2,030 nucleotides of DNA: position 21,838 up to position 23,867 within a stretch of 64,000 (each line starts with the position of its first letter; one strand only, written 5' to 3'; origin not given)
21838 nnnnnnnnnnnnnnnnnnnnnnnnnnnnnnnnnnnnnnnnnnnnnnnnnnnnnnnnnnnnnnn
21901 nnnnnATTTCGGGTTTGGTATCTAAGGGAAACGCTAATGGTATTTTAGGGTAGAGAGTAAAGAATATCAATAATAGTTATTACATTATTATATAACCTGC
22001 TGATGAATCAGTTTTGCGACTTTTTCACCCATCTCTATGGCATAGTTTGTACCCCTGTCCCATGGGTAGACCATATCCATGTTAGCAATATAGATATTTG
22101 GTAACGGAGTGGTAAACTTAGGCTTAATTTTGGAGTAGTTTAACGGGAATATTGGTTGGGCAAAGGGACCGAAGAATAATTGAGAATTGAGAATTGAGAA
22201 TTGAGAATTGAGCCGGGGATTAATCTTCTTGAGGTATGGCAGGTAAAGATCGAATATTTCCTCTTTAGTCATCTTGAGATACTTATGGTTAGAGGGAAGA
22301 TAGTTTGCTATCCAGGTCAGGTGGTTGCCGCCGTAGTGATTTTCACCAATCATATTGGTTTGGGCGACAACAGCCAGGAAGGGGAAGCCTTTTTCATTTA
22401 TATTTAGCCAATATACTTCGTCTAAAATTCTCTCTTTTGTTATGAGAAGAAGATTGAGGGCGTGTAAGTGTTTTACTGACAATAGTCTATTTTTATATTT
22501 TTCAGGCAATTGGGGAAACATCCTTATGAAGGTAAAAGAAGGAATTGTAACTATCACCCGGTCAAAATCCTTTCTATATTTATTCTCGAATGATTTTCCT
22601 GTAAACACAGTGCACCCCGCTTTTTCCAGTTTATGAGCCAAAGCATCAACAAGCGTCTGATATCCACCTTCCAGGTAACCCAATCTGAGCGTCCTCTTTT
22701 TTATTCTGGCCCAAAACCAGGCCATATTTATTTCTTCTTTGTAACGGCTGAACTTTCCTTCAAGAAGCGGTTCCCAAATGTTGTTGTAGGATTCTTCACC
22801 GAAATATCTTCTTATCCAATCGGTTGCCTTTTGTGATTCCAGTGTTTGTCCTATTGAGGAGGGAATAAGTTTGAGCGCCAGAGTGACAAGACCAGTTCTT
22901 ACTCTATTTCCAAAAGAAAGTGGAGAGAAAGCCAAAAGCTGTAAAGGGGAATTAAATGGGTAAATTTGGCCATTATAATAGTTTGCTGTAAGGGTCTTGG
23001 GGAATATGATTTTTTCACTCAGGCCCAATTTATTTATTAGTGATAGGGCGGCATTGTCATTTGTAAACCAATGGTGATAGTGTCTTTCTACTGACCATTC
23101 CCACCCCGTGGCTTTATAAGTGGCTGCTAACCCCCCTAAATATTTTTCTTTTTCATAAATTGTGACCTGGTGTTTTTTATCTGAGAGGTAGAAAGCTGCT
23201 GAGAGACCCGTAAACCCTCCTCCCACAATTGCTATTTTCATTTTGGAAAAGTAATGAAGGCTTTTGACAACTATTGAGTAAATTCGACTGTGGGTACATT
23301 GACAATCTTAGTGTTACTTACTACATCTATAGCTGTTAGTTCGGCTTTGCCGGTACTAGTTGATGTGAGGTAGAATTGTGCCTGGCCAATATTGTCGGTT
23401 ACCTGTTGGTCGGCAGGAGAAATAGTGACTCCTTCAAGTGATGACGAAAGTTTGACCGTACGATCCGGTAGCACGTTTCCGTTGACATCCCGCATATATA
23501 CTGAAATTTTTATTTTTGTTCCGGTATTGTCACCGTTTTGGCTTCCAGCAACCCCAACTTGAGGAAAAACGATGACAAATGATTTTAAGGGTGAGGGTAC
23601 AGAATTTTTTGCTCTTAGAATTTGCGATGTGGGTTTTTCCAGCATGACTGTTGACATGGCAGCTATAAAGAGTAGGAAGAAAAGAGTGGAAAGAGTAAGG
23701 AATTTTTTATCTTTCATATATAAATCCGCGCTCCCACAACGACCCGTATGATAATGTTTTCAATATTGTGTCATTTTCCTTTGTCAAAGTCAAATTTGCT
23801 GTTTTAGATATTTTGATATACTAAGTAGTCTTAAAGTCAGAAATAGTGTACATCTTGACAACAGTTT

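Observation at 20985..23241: UbiA-family (DPPR-like) enzyme paired with a Rossmann flavoenzyme next to GT-C transferases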

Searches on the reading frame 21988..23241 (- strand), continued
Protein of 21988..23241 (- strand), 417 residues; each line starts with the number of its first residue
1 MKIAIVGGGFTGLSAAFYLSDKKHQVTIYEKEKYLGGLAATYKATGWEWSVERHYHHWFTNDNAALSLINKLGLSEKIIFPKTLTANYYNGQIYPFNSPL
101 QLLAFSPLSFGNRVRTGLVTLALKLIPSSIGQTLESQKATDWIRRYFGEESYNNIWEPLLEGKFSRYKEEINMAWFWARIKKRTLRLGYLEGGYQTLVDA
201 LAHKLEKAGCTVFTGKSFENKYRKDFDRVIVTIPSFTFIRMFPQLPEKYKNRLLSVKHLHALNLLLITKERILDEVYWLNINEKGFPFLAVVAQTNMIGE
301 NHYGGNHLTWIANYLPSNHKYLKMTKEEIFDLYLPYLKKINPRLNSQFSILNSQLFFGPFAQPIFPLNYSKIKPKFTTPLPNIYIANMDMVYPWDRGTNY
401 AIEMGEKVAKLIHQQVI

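Call 99: search_protein_families(library=ncbifam, proteins=[L086:16184-17764:+, L086:10001-11758:+, L086:14523-15563:-, L086:9082-10026:+], max_evalue=0.00001)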
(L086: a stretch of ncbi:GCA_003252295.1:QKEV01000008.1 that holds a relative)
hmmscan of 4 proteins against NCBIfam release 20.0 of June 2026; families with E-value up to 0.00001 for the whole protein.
L086:16184-17764:+ (526 aa): 15 families
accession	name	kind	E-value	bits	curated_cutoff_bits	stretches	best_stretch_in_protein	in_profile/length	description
NF005546.0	PRK07208.1-2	equivalog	1.1e-250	832.7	418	1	1-525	3-526/527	hypothetical protein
NF005549.0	PRK07208.1-5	equivalog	7.7e-177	589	587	1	2-524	4-534/534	hypothetical protein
NF005548.0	PRK07208.1-4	equivalog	1.8e-159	531.5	389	2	107-525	77-472/488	hypothetical protein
NF005545.0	PRK07208.1-1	equivalog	1.9e-134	448.8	451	2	110-523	84-482/504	hypothetical protein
NF005547.0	PRK07208.1-3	equivalog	1e-89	301.4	380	2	109-518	80-459/465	hypothetical protein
NF005560.0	PRK07233.1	equivalog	3.3e-23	82.2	252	2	235-508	184-431/435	hypothetical protein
NF008841.0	PRK11883.1-1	equivalog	5.6e-11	42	517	1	3-70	4-73/453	protoporphyrinogen oxidase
TIGR00031.1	UDP-GALP_mutase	equivalog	8.7e-09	34.8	303.75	0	5-81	4-81/378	UDP-galactopyranose mutase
TIGR03467.1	HpnE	equivalog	2.1e-08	33.9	283.05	1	6-72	2-69/430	hydroxysqualene dehydroxylase HpnE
TIGR00562.1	proto_IX_ox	equivalog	1.9e-07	30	97.85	1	2-183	2-158/470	protoporphyrinogen oxidase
TIGR02733.1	desat_CrtD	equivalog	5.4e-07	28.6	549.7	0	3-56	2-54/492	C-3',4' desaturase CrtD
TIGR02731.1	phytoene_desat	equivalog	6.5e-07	28.4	569.4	0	5-63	2-60/453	15-cis-phytoene desaturase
TIGR01292.1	TRX_reduct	equivalog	6.7e-07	28.4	343.45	0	4-62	2-62/300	thioredoxin-disulfide reductase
NF053556.1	prodigi_MAP_PigB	equivalog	5.6e-06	25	850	0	5-59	157-208/659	prodigiosin MAP biosynthesis oxidoreductase PigB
TIGR02734.1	crtI_fam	subfamily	7.5e-06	24.9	238.1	0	5-56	1-51/504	phytoene desaturase family protein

L086:10001-11758:+ (585 aa): 12 families
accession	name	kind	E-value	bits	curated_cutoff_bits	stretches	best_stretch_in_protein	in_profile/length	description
NF005560.0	PRK07233.1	equivalog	4.5e-121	404.7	252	1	142-572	2-430/435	hypothetical protein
TIGR03467.1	HpnE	equivalog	1.3e-16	61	283.05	1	143-544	1-402/430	hydroxysqualene dehydroxylase HpnE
NF005547.0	PRK07208.1-3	equivalog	2e-12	46.6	380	1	142-444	6-312/465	hypothetical protein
TIGR00562.1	proto_IX_ox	equivalog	7e-11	41.4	97.85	1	140-228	2-91/470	protoporphyrinogen oxidase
NF008841.0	PRK11883.1-1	equivalog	1.8e-10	40.3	517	1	142-217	5-82/453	protoporphyrinogen oxidase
NF005548.0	PRK07208.1-4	equivalog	1.9e-08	33.4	389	1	142-372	5-243/488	hypothetical protein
NF005549.0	PRK07208.1-5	equivalog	2.2e-07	29.7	587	1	142-203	6-70/534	hypothetical protein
NF058655.1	CrtID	equivalog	4.3e-07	29.1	640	0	143-184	1-41/478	bifunctional phytoene desaturase/3,4-desaturase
NF008845.0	PRK11883.1-5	equivalog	7.6e-07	27.8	560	0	142-217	6-86/468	protoporphyrinogen oxidase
NF009410.0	PRK12771.1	subfamily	1.3e-06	27.3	516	1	139-179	137-176/566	NAD(P)-binding protein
TIGR02731.1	phytoene_desat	equivalog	1.9e-06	26.9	569.4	0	143-221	2-80/453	15-cis-phytoene desaturase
NF005546.0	PRK07208.1-2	equivalog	2.3e-06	26.5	418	0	142-204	6-68/527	hypothetical protein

L086:14523-15563:- (346 aa): 23 families
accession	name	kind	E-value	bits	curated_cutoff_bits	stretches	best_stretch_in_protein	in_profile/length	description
TIGR01179.1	galE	equivalog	8e-28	97.2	262.3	1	4-157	2-167/332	UDP-glucose 4-epimerase GalE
TIGR02197.1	heptose_epim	equivalog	7.1e-23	81.2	274.6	2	5-148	2-148/316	ADP-glyceromanno-heptose 6-epimerase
TIGR03466.1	HpnA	hypoth_equivalog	5.7e-20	71.5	367.65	1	4-317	3-324/327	hopanoid-associated sugar epimerase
NF043036.1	ErythonDh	equivalog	2.2e-19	69.8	325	1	4-167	3-180/321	D-erythronate dehydrogenase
NF042422.1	oxyalk_red_OleD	equivalog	6.6e-19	68.4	580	1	4-217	3-218/329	2-alkyl-3-oxoalkanoate reductase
TIGR01181.1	dTDP_gluc_dehyt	equivalog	4.7e-18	65.4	365.1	1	4-320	2-317/321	dTDP-glucose 4,6-dehydratase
NF007956.0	PRK10675.1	subfamily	2.6e-15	56.4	394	1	4-152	3-163/338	UDP-glucose 4-epimerase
TIGR01214.1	rmlD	equivalog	1.8e-14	53.6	224.05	1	5-237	3-220/285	dTDP-4-dehydrorhamnose reductase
TIGR04180.1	EDH_00030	hypoth_equivalog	2.1e-13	50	475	1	5-241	2-254/297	NAD-dependent 4,6-dehydratase LegB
TIGR01777.1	yfcH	hypoth_equivalog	1.3e-12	47.9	207.35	1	5-260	2-257/292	TIGR01777 family oxidoreductase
NF042423.1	oxyalk_red_Shew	equivalog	5.1e-12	45.5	580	1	2-167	9-175/331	2-alkyl-3-oxoalkanoate reductase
NF008360.0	PRK11150.1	equivalog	1.9e-11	43.8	452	1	5-246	3-257/310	ADP-glyceromanno-heptose 6-epimerase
TIGR01746.1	Thioester-redct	subfamily_domain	1.2e-10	41.2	213.35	1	66-173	89-202/371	thioester reductase domain-containing protein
TIGR02622.1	CDP_4_6_dhtase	equivalog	1.2e-09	37.8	278.45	1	2-152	5-168/352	CDP-glucose 4,6-dehydratase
NF004520.0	PRK05865.1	equivalog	3.1e-09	35.3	1509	1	6-167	5-129/854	sugar epimerase family protein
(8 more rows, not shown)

L086:9082-10026:+ (314 aa): 11 families
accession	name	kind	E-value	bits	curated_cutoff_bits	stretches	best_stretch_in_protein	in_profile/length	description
NF047588.1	GlcsyltransPgfSStrep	equivalog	5e-83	278.9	500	1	3-304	2-304/308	glycosyltransferase PgfS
NF007986.1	PRK10714.1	equivalog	1.8e-53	181.6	529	1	2-307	6-313/316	undecaprenyl-phosphate 4-deoxy-4-formamido-L-arabinose transferase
TIGR03937.1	PgaC_IcaA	equivalog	6.9e-17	61.5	422.3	1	2-96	45-136/407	poly-beta-1,6-N-acetyl-D-glucosamine synthase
NF007482.0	PRK10073.1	equivalog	1.8e-12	46.9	423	1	3-97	7-97/334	glycosyltransferase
NF041875.1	EPS_EpsD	equivalog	1.9e-10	40.6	370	1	4-120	1-115/325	exopolysaccharide biosynthesis glycosyltransferase EpsD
TIGR04283.1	glyco_like_mftF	equivalog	1.7e-09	37.6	182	1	4-108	1-95/221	TIGR04283 family arsenosugar biosynthesis glycosyltransferase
TIGR03111.1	glyc2_xrt_Gpos1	hypoth_equivalog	2.9e-09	36.2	363.95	1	3-141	50-187/439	TIGR03111 family XrtG-associated glycosyltransferase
NF047683.1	TeichurnBiosyTuaG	equivalog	6.4e-09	35.8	400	1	3-95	7-96/252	teichuronic acid biosynthesis protein TuaG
NF010496.0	PRK13915.1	equivalog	1.9e-06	27.2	262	1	2-100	31-131/307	glucosyl-3-phosphoglycerate synthase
NF038302.1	EPS_HpsE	equivalog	2.2e-06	26.9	300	1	4-95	3-96/307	hormogonium polysaccharide biosynthesis glycosyltransferase HpsE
TIGR04242.1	nodulat_NodC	equivalog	3.8e-06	26.1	550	1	4-129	50-178/395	chitooligosaccharide synthase NodC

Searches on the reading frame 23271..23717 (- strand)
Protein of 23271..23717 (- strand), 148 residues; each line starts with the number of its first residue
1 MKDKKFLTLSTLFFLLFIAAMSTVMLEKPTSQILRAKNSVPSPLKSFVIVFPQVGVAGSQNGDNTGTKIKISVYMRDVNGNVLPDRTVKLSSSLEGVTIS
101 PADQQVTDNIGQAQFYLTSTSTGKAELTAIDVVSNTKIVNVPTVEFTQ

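Call 4: search_protein_families(library=pfam, proteins=[window:23271-23717:-], max_evalue=0.01)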
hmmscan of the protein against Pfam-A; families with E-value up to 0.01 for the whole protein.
window:23271-23717:- (148 aa): 1 family
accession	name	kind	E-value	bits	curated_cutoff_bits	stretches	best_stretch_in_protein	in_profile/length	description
PF02369.22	Big_1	-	1.1e-11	45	34.9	1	66-143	16-89/93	Bacterial Ig-like domain (group 1)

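Call 5: search_protein_families(library=ncbifam, proteins=[window:23271-23717:-], max_evalue=0.01)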
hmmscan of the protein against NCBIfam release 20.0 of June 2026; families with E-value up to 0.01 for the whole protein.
window:23271-23717:- (148 aa): 0 families
